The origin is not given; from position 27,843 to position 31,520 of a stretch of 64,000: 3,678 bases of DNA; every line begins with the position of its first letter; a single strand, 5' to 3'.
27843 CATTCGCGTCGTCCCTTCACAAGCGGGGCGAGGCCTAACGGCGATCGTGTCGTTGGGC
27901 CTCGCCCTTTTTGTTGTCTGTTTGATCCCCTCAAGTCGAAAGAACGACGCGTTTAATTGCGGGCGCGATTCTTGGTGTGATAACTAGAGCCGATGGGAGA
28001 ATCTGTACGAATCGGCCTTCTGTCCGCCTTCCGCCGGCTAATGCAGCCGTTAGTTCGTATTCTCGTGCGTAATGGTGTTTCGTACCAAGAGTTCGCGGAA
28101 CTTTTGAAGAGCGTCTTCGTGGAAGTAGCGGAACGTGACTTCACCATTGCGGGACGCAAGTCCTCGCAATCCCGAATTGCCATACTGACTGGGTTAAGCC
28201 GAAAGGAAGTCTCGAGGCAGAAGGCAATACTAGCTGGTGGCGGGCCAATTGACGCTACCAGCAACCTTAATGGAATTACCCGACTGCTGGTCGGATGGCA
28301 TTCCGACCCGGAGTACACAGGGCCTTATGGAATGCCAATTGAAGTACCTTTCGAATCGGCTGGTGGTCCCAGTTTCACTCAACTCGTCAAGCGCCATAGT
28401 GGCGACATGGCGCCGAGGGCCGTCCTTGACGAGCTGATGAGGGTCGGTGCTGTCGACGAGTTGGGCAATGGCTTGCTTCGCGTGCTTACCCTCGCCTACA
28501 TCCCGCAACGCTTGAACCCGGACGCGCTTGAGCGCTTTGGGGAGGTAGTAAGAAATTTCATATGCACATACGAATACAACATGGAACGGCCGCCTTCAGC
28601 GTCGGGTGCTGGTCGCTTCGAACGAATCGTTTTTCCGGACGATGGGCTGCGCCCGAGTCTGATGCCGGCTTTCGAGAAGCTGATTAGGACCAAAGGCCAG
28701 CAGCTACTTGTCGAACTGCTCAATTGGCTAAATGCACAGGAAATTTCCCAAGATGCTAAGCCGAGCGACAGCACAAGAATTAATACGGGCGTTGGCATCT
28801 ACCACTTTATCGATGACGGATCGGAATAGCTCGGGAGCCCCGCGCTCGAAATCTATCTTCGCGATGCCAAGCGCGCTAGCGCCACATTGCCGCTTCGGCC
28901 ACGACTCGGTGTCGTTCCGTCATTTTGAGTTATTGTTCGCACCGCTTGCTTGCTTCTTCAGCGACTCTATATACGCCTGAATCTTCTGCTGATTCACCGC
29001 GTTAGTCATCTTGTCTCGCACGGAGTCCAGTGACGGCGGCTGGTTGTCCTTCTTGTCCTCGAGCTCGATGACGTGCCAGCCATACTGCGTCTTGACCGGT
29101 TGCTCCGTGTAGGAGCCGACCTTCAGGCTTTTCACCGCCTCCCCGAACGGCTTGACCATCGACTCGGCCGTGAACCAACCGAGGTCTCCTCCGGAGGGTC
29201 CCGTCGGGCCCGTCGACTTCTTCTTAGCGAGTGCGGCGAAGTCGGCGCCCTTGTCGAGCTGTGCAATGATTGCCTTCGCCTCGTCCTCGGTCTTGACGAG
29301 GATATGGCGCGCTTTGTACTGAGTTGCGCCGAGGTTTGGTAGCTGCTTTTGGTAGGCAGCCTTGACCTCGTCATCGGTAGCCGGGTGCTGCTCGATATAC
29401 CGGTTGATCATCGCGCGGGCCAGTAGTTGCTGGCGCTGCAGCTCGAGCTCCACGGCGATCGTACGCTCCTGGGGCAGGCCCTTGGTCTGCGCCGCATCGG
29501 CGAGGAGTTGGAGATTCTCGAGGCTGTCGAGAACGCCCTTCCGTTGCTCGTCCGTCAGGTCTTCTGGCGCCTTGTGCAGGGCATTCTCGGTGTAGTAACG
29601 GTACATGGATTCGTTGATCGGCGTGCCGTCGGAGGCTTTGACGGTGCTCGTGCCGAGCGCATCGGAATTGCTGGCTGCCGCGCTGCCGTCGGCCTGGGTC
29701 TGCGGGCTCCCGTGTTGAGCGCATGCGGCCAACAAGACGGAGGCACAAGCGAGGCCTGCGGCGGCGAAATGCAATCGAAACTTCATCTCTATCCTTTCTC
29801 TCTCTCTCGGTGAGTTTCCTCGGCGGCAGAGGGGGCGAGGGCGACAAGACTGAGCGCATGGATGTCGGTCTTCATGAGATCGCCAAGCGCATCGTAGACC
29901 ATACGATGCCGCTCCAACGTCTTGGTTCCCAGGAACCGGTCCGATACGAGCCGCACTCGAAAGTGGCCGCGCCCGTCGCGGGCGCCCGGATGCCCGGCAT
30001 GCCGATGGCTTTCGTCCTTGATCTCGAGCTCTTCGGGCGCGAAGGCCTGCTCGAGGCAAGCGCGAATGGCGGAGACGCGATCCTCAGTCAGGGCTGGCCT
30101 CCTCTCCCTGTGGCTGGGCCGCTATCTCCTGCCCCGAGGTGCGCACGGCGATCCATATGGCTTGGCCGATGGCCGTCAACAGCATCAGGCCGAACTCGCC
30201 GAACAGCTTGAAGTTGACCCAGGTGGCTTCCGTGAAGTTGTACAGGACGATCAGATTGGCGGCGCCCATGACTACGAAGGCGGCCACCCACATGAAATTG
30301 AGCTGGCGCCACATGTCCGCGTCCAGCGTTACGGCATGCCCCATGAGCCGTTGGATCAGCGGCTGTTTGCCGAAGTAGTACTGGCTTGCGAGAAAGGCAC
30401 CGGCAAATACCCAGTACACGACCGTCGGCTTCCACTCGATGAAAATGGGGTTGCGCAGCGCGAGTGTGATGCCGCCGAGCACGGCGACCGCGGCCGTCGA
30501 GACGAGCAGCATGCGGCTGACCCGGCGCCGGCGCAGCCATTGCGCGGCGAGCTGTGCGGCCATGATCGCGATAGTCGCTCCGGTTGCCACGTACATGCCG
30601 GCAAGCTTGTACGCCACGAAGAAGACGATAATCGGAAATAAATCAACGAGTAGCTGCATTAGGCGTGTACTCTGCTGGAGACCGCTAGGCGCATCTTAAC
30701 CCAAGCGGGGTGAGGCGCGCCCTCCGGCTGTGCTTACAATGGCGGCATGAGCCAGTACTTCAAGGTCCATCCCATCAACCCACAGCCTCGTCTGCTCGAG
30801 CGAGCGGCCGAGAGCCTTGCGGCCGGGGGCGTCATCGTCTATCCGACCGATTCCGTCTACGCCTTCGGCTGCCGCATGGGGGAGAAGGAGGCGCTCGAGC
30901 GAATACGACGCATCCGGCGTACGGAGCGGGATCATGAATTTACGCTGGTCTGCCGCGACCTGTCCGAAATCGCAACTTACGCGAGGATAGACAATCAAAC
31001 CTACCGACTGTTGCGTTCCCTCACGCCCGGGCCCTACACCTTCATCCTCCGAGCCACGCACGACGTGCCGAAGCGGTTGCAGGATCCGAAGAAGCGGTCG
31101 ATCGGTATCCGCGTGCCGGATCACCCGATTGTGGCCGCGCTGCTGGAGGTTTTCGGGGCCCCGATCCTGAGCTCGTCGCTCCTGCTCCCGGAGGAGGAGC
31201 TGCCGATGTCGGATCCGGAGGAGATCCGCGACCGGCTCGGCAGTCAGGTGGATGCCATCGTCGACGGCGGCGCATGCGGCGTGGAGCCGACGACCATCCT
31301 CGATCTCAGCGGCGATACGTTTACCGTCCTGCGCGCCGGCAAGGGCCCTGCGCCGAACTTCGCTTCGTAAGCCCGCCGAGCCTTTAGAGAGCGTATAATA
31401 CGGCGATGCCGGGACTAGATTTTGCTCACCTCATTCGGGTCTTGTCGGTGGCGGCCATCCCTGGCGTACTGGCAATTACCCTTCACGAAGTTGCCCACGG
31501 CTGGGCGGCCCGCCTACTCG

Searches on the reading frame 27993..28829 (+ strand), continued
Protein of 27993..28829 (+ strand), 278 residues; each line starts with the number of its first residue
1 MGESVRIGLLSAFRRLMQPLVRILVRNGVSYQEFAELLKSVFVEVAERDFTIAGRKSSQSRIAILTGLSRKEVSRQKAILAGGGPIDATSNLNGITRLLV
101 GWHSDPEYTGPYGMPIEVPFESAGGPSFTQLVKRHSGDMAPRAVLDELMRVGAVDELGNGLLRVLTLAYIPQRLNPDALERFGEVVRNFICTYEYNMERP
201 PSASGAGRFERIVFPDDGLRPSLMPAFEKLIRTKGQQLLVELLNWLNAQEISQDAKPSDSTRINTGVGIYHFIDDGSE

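Call 79: find_related_loci(query=A4, collection=metagenome_contigs, flank=5000)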
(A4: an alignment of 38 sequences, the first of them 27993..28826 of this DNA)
Query A4 (278 aa) in metagenome_contigs; peptide patterns used: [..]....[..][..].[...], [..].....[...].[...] (x = any residue, [..] = any of these).
472 stretches matched a pattern; 266 encode a relative of the query (tblastn E <= 1e-3); the best 80 are kept; 80 distinct loci.
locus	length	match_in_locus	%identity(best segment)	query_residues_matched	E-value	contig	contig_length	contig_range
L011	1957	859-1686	70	1-278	1e-138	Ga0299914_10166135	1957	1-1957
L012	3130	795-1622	69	1-278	1e-133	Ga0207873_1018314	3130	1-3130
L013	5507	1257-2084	68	1-278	5e-127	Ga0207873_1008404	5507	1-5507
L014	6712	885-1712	68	1-278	3e-126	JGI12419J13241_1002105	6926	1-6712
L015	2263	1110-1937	67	1-278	4e-133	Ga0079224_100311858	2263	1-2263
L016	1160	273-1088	70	1-274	1e-137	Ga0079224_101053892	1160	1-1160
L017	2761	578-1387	66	1-273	2e-127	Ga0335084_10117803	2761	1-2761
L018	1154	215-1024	64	1-273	8e-131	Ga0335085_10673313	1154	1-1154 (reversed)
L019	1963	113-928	64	1-275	3e-127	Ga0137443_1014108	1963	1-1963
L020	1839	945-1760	63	1-275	1e-126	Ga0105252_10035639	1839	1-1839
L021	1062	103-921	64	1-275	2e-130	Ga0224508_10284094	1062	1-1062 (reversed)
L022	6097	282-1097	64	1-275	1e-116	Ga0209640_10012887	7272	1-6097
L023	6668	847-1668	64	1-275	2e-116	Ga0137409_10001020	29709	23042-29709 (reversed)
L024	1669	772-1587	62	1-275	1e-123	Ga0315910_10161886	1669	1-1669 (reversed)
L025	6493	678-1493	61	1-275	7e-115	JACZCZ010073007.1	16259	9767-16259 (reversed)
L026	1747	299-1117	61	1-275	5e-122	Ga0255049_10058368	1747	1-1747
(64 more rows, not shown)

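Call 88: search_dna_similar(query=window:27993-28826:+, collection=plasmids, mode=protein, max_evalue=0.01, max_rows=20)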
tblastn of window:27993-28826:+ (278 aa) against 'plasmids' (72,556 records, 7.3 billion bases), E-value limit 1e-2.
Records with a match: 75; places in all: 75; records where one place covers at least 80% of the query: 65.
Best place of each record, by identity: <60% 75.
By first word of the organism name: Rhizobium 66; Methylocystis 2; Microvirga 2; Azospirillum 1; Pseudoroseomonas 1; Microbulbifer 1; Acinetobacter 1; Mesorhizobium 1.
By predicted mobility (MOB-suite, as given by PLSDB): conjugative 43; non-mobilizable 27; mobilizable 5.
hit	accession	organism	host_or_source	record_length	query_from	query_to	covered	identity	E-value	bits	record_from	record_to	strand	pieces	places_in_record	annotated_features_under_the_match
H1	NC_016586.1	Azospirillum lipoferum 4B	-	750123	9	270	94%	35.0%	3e-26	114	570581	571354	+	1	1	DUF6502 family protein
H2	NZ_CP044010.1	Rhizobium sp. BG6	Prosopis cineraria,pure bacterial ...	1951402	15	275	94%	31.6%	1e-21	101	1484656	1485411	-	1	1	none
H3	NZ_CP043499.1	Rhizobium grahamii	Prosopis cineraria,pure bacterial ...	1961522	15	275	94%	31.6%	1e-21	101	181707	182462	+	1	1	none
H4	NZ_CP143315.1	Methylocystis iwaonis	cell culture,rice rhizosphere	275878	15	270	92%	31.4%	3e-22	103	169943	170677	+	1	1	DUF6502 family protein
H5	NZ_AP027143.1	Methylocystis iwaonis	-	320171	15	270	92%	31.4%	3e-22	103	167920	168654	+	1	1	DUF6502 family protein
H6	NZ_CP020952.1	Rhizobium sp. CIAT894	-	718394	15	269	92%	31.5%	4e-26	114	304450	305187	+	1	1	DUF6502 family protein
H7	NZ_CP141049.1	Microvirga lotononidis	-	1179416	25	270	88%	32.3%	4e-24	108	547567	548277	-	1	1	none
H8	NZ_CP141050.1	Microvirga lotononidis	-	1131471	25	270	88%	31.9%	5e-23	105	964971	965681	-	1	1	none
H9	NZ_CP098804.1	Rhizobium anhuiense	Trifolium dubium,Cell culture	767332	15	269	92%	30.4%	4e-25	111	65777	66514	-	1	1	DUF6502 family protein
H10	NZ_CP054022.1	Rhizobium indicum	Pisum sativum l. (pea),Pure culture,Pea ...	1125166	9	269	94%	29.3%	2e-25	112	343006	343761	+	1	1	record has no annotation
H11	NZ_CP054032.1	Rhizobium indicum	Pisum sativum l. (pea),Pure culture,Pea ...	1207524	9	269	94%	29.3%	3e-25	112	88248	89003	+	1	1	record has no annotation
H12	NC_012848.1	Rhizobium leguminosarum bv. trifolii WSM1325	-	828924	15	269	92%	30.0%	4e-26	114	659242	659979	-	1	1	DUF6502 family protein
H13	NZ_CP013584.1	Rhizobium phaseoli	Phaseolus vulgaris,Whole ...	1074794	15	269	92%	30.0%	7e-25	110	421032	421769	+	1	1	record has no annotation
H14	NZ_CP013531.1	Rhizobium phaseoli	Phaseolus vulgaris,Whole ...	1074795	15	269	92%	30.0%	7e-25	110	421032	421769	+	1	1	record has no annotation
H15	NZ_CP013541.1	Rhizobium phaseoli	Phaseolus vulgaris,Whole ...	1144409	15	269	92%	30.0%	7e-25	110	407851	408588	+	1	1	record has no annotation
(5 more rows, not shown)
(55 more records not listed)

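Call 89: get_annotated_region(hit=H1, flank=5000)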
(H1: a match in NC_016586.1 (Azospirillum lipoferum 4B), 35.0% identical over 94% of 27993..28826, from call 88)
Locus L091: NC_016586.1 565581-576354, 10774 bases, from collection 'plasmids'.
description: Azospirillum lipoferum 4B plasmid AZO_p2, complete sequence
organism: Azospirillum lipoferum 4B (NCBI taxid 862719)
taxonomy: Bacteria; Pseudomonadota; Alphaproteobacteria; Rhodospirillales; Azospirillaceae; Azospirillum; Azospirillum lipoferum; Azospirillum lipoferum 4B
host: -; source: -; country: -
typing (MOB-suite, as given by PLSDB): conjugative; replicon rep_cluster_67; relaxase MOBP; mating-pair formation MPF_T
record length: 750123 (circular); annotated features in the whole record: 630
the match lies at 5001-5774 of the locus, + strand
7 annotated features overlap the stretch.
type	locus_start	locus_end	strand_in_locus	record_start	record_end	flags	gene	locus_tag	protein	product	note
CDS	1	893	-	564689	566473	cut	ptsG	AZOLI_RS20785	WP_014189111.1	PTS glucose transporter subunit IIBC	GO:1904659 - glucose transmembrane transport [Evidence IEA]; GO:0009401 - phosphoenolpyruvate-dependent sugar ...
CDS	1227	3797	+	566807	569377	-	ptsP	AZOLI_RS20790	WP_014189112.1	phosphoenolpyruvate--protein phosphotransferase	GO:0009401 - phosphoenolpyruvate-dependent sugar phosphotransferase system [Evidence IEA]; GO:0006808 - regulation of ...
CDS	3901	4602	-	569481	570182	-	-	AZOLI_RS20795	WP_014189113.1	hypothetical protein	-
CDS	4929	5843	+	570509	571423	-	-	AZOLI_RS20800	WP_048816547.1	DUF6502 family protein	-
CDS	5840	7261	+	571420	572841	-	-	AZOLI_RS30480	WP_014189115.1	DUF5666 domain-containing protein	-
CDS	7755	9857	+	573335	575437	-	-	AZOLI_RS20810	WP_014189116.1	methyl-accepting chemotaxis protein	GO:0007165 - signal transduction [Evidence IEA]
CDS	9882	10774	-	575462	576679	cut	-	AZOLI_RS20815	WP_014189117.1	ROK family protein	-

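Call 90: get_annotated_region(hit=H12, flank=5000)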
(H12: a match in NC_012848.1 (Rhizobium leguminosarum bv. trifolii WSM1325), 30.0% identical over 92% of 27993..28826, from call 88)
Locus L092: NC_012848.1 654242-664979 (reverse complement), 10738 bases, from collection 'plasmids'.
description: Rhizobium leguminosarum bv. trifolii WSM1325 plasmid pR132501, complete sequence
organism: Rhizobium leguminosarum bv. trifolii WSM1325 (NCBI taxid 395491)
taxonomy: Bacteria; Pseudomonadota; Alphaproteobacteria; Hyphomicrobiales; Rhizobiaceae; Rhizobium; Rhizobium leguminosarum; Rhizobium leguminosarum bv. trifolii WSM1325
host: -; source: -; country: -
typing (MOB-suite, as given by PLSDB): conjugative; relaxase MOBQ; mating-pair formation MPF_T
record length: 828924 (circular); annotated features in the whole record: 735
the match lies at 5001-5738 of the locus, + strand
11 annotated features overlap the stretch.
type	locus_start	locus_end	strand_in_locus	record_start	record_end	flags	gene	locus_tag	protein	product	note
CDS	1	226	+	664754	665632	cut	-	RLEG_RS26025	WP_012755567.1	EF-hand domain-containing protein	-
CDS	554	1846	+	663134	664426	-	-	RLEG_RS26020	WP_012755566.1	flagellar hook protein FlgE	GO:0071973 - bacterial-type flagellum-dependent cell motility [Evidence IEA]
CDS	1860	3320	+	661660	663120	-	flgK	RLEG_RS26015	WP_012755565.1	flagellar hook-associated protein FlgK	GO:0001539 - cilium or flagellum-dependent cell motility [Evidence IEA]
CDS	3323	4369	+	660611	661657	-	-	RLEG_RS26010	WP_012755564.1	flagellar hook-associated family protein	-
CDS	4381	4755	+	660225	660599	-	-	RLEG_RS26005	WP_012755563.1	hypothetical protein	-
CDS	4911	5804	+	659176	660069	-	-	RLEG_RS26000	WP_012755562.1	DUF6502 family protein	-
CDS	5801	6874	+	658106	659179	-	-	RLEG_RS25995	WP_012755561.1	DUF5666 domain-containing protein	-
CDS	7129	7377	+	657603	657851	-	-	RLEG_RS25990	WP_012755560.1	hypothetical protein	-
CDS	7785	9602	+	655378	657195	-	-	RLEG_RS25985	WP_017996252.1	HAMP domain-containing methyl-accepting chemotaxis protein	GO:0006935 - chemotaxis [Evidence IEA]; GO:0007165 - signal transduction [Evidence IEA]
CDS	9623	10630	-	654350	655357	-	doeB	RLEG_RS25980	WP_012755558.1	N(2)-acetyl-L-2,4-diaminobutanoate deacetylase DoeB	GO:0042400 - ectoine catabolic process [Evidence IEA]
CDS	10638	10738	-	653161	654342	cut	doeA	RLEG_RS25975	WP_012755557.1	ectoine hydrolase DoeA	GO:0042400 - ectoine catabolic process [Evidence IEA]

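Call 91: get_annotated_region(hit=H4, flank=5000)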
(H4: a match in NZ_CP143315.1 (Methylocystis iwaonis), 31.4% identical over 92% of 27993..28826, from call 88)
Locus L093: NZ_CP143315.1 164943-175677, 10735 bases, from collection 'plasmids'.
description: Methylocystis iwaonis strain SD4 plasmid unnamed1, complete sequence
organism: Methylocystis iwaonis (NCBI taxid 2885079)
taxonomy: Bacteria; Pseudomonadota; Alphaproteobacteria; Hyphomicrobiales; Methylocystaceae; Methylocystis; Methylocystis iwaonis
host: -; source: cell culture,rice rhizosphere; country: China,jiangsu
typing (MOB-suite, as given by PLSDB): non-mobilizable
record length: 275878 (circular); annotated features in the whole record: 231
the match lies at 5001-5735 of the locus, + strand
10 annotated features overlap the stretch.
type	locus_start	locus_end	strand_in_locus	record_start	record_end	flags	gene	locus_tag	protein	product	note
CDS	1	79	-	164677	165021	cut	-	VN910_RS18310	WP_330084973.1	hypothetical protein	-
CDS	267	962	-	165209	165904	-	-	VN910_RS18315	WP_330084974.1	hypothetical protein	-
CDS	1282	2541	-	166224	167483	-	-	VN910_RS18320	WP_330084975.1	histidine kinase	GO:0000160 - phosphorelay signal transduction system [Evidence IEA]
CDS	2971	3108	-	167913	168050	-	-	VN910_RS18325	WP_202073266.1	hypothetical protein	-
CDS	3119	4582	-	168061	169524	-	-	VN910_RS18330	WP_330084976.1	glycosyltransferase family 1 protein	-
CDS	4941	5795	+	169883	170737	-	-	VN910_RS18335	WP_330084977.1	DUF6502 family protein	-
CDS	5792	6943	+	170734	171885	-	-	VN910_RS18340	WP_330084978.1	DUF5666 domain-containing protein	-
CDS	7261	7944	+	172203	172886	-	-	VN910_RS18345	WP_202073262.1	outer membrane beta-barrel protein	-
CDS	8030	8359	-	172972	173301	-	-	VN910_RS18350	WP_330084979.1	hypothetical protein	-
CDS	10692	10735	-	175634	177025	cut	-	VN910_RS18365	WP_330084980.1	PLP-dependent aminotransferase family protein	-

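Call 98: search_dna_similar(query=window:27993-28826:+, collection=plasmids, mode=protein, max_evalue=0.01, max_rows=25, rows=spread)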
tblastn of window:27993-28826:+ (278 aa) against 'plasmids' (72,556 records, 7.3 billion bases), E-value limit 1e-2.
Records with a match: 75; places in all: 75; records where one place covers at least 80% of the query: 65.
Best place of each record, by identity: <60% 75.
By first word of the organism name: Rhizobium 66; Methylocystis 2; Microvirga 2; Azospirillum 1; Pseudoroseomonas 1; Microbulbifer 1; Acinetobacter 1; Mesorhizobium 1.
By predicted mobility (MOB-suite, as given by PLSDB): conjugative 43; non-mobilizable 27; mobilizable 5.
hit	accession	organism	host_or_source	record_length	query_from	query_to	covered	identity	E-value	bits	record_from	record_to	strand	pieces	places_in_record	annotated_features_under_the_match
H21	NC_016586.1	Azospirillum lipoferum 4B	-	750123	9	270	94%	35.0%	3e-26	114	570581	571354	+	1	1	DUF6502 family protein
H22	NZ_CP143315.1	Methylocystis iwaonis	cell culture,rice rhizosphere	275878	15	270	92%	31.4%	3e-22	103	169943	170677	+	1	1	DUF6502 family protein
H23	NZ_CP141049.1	Microvirga lotononidis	-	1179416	25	270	88%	32.3%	4e-24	108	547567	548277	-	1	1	none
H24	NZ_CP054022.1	Rhizobium indicum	Pisum sativum l. (pea),Pure culture,Pea ...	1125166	9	269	94%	29.3%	2e-25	112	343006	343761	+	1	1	record has no annotation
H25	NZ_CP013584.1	Rhizobium phaseoli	Phaseolus vulgaris,Whole ...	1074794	15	269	92%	30.0%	7e-25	110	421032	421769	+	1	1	record has no annotation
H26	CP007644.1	Rhizobium etli bv. phaseoli str. IE4803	Phaseolus vulgaris,whole organism,nodule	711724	15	269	92%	30.0%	1e-24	110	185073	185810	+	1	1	hypothetical protein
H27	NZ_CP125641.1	Rhizobium sp. BT03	Phaseolus vulgaris,Pure culture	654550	15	269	92%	29.6%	1e-24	110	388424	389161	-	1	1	DUF6502 family protein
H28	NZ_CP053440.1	Rhizobium brockwellii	Trifolium repens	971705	15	269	92%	29.5%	7e-26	114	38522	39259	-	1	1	DUF6502 family protein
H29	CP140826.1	Rhizobium beringeri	Trifolium pratense,whole organism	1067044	15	269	92%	29.2%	1e-23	107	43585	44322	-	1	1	DUF6502 family protein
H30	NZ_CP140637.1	Rhizobium indigoferae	Indigofera amblyantha,Pure culture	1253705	15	269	92%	29.2%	2e-23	107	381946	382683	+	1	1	record has no annotation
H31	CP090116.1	Rhizobium leguminosarum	Trifolium ambiguum,Cell culture,Plant ...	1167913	15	269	92%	29.2%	3e-23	106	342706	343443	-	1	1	DUF6502 family protein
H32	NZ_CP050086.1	Rhizobium leguminosarum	Trifolium pratense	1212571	15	269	92%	29.2%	3e-23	106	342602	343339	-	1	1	record has no annotation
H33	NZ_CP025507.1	Rhizobium leguminosarum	Pisum sativum,pea nodule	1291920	15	269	92%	29.2%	3e-23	106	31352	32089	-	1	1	record has no annotation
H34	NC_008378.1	Rhizobium johnstonii 3841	-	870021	15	269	92%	29.2%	4e-25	111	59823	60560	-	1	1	DUF6502 family protein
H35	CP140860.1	Rhizobium ruizarguesonis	Trifolium pratense,whole organism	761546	15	269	92%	29.2%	1e-24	110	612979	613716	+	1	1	DUF6502 family protein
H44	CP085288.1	Acinetobacter haemolyticus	single cell,water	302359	15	192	64%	30.4%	2e-13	77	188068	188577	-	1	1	DUF6502 family protein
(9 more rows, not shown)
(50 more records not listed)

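Call 99: get_annotated_region(hit=H34, flank=4000)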
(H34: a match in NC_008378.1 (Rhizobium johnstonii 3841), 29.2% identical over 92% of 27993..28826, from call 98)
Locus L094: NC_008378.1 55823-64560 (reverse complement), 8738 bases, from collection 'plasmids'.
description: Rhizobium johnstonii 3841 plasmid pRL12, complete sequence
organism: Rhizobium johnstonii 3841 (NCBI taxid 216596)
taxonomy: Bacteria; Pseudomonadota; Alphaproteobacteria; Hyphomicrobiales; Rhizobiaceae; Rhizobium; Rhizobium johnstonii; Rhizobium johnstonii 3841
host: -; source: -; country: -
typing (MOB-suite, as given by PLSDB): conjugative; relaxase MOBQ; mating-pair formation MPF_T
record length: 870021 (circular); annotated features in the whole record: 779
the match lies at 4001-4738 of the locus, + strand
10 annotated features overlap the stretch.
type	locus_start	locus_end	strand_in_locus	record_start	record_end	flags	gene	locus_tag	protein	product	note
CDS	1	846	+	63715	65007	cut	-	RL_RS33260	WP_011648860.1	flagellar hook protein FlgE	GO:0071973 - bacterial-type flagellum-dependent cell motility [Evidence IEA]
CDS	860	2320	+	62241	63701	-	flgK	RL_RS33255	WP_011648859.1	flagellar hook-associated protein FlgK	GO:0001539 - cilium or flagellum-dependent cell motility [Evidence IEA]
CDS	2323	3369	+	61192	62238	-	-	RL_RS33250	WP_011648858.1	flagellar hook-associated family protein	-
CDS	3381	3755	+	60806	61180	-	-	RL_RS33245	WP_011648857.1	DnaT-like ssDNA-binding protein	-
CDS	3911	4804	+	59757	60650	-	-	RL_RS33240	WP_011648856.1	DUF6502 family protein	-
CDS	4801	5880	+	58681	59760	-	-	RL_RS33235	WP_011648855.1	DUF5666 domain-containing protein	-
CDS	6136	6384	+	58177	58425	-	-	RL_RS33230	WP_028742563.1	hypothetical protein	-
CDS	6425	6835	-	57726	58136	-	-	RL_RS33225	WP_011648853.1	type II toxin-antitoxin system VapC family toxin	-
CDS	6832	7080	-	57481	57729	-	-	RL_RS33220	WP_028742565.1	type II toxin-antitoxin system VapB family antitoxin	-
CDS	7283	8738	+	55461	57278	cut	-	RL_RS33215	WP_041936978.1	HAMP domain-containing methyl-accepting chemotaxis protein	GO:0006935 - chemotaxis [Evidence IEA]; GO:0007165 - signal transduction [Evidence IEA]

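Call 100: get_annotated_region(hit=H44, flank=4000)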
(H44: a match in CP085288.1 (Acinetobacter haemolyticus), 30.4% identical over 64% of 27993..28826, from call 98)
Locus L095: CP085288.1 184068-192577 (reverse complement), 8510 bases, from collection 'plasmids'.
description: Acinetobacter haemolyticus strain w12 plasmid p4, complete sequence
organism: Acinetobacter haemolyticus (NCBI taxid 29430)
taxonomy: Bacteria; Pseudomonadota; Gammaproteobacteria; Moraxellales; Moraxellaceae; Acinetobacter; Acinetobacter haemolyticus
host: -; source: single cell,water; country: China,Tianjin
typing (MOB-suite, as given by PLSDB): mobilizable; replicon rep_cluster_639; relaxase MOBP,MOBP
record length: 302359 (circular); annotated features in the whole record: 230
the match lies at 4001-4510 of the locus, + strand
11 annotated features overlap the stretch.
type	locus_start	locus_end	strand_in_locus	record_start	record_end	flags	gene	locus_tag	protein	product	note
CDS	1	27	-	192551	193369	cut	-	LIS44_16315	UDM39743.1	DUF11 domain-containing protein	-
CDS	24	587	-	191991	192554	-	-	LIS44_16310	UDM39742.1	NEW3 domain-containing protein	-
CDS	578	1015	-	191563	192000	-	-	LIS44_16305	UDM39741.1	hypothetical protein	-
CDS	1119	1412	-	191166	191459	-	-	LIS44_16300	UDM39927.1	DUF11 domain-containing protein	-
CDS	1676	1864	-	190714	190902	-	-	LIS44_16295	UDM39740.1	hypothetical protein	-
CDS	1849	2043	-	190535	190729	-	-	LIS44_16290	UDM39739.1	hypothetical protein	-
CDS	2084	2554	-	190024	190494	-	-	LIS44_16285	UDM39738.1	hypothetical protein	-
CDS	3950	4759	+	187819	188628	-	-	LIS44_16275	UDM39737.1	DUF6502 family protein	-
CDS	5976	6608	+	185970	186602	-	-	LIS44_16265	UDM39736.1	hypothetical protein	-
CDS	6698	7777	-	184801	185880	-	-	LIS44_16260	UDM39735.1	ArsO family NAD(P)H-dependent flavin-containing monooxygenase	-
CDS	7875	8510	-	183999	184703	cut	arsH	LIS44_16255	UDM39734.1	arsenical resistance protein ArsH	-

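Call 106: search_protein_families(library=padloc, proteins=[window:27993-28829:+], max_evalue=0.01)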
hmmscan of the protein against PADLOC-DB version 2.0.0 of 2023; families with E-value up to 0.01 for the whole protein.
window:27993-28829:+ (278 aa): 0 families

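Call 107: search_protein_families(library=phrogs, proteins=[window:27993-28829:+], max_evalue=0.01)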
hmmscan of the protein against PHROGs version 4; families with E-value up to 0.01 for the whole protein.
window:27993-28829:+ (278 aa): 0 families

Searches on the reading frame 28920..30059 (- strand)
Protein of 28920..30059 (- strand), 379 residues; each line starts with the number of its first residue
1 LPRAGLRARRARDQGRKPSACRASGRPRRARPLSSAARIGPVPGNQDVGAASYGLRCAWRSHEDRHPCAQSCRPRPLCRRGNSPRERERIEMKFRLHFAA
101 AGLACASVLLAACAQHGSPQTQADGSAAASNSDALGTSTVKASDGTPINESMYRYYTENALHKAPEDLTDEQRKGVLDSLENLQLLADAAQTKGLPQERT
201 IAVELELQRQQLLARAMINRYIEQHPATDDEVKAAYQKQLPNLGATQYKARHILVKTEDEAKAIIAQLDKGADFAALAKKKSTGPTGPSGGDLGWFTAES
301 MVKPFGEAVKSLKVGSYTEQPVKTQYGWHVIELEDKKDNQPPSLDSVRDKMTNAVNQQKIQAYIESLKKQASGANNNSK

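Call 4: search_protein_families(library=pfam, proteins=[window:28920-30059:-], max_evalue=1)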
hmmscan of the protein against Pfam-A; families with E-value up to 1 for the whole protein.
window:28920-30059:- (379 aa): 3 families
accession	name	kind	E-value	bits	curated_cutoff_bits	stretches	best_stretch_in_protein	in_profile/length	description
PF13616.12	Rotamase_3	-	6.6e-21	75.5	22.5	1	246-337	14-116/116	PPIC-type PPIASE domain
PF00639.27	Rotamase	-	1.5e-19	71.2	21.7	1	256-335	17-97/97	PPIC-type PPIASE domain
PF13145.12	Rotamase_2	-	3e-18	67.2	27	1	228-349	2-121/121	PPIC-type PPIASE domain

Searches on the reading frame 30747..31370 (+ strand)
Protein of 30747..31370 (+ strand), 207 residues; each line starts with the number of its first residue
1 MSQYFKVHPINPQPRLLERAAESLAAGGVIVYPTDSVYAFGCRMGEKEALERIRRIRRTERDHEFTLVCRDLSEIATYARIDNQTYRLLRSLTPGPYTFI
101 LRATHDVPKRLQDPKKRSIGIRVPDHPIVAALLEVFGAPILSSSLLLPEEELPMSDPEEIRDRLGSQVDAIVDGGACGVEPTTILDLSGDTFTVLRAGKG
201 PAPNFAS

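Call 9: search_protein_families(library=pfam, proteins=[window:30747-31370:+], max_evalue=1)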
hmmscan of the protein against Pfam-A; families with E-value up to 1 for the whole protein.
window:30747-31370:+ (207 aa): 1 family
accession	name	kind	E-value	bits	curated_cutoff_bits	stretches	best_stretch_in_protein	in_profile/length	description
PF01300.24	Sua5_yciO_yrdC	-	1.7e-48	164.9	25.1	1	23-198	2-178/178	Telomere recombination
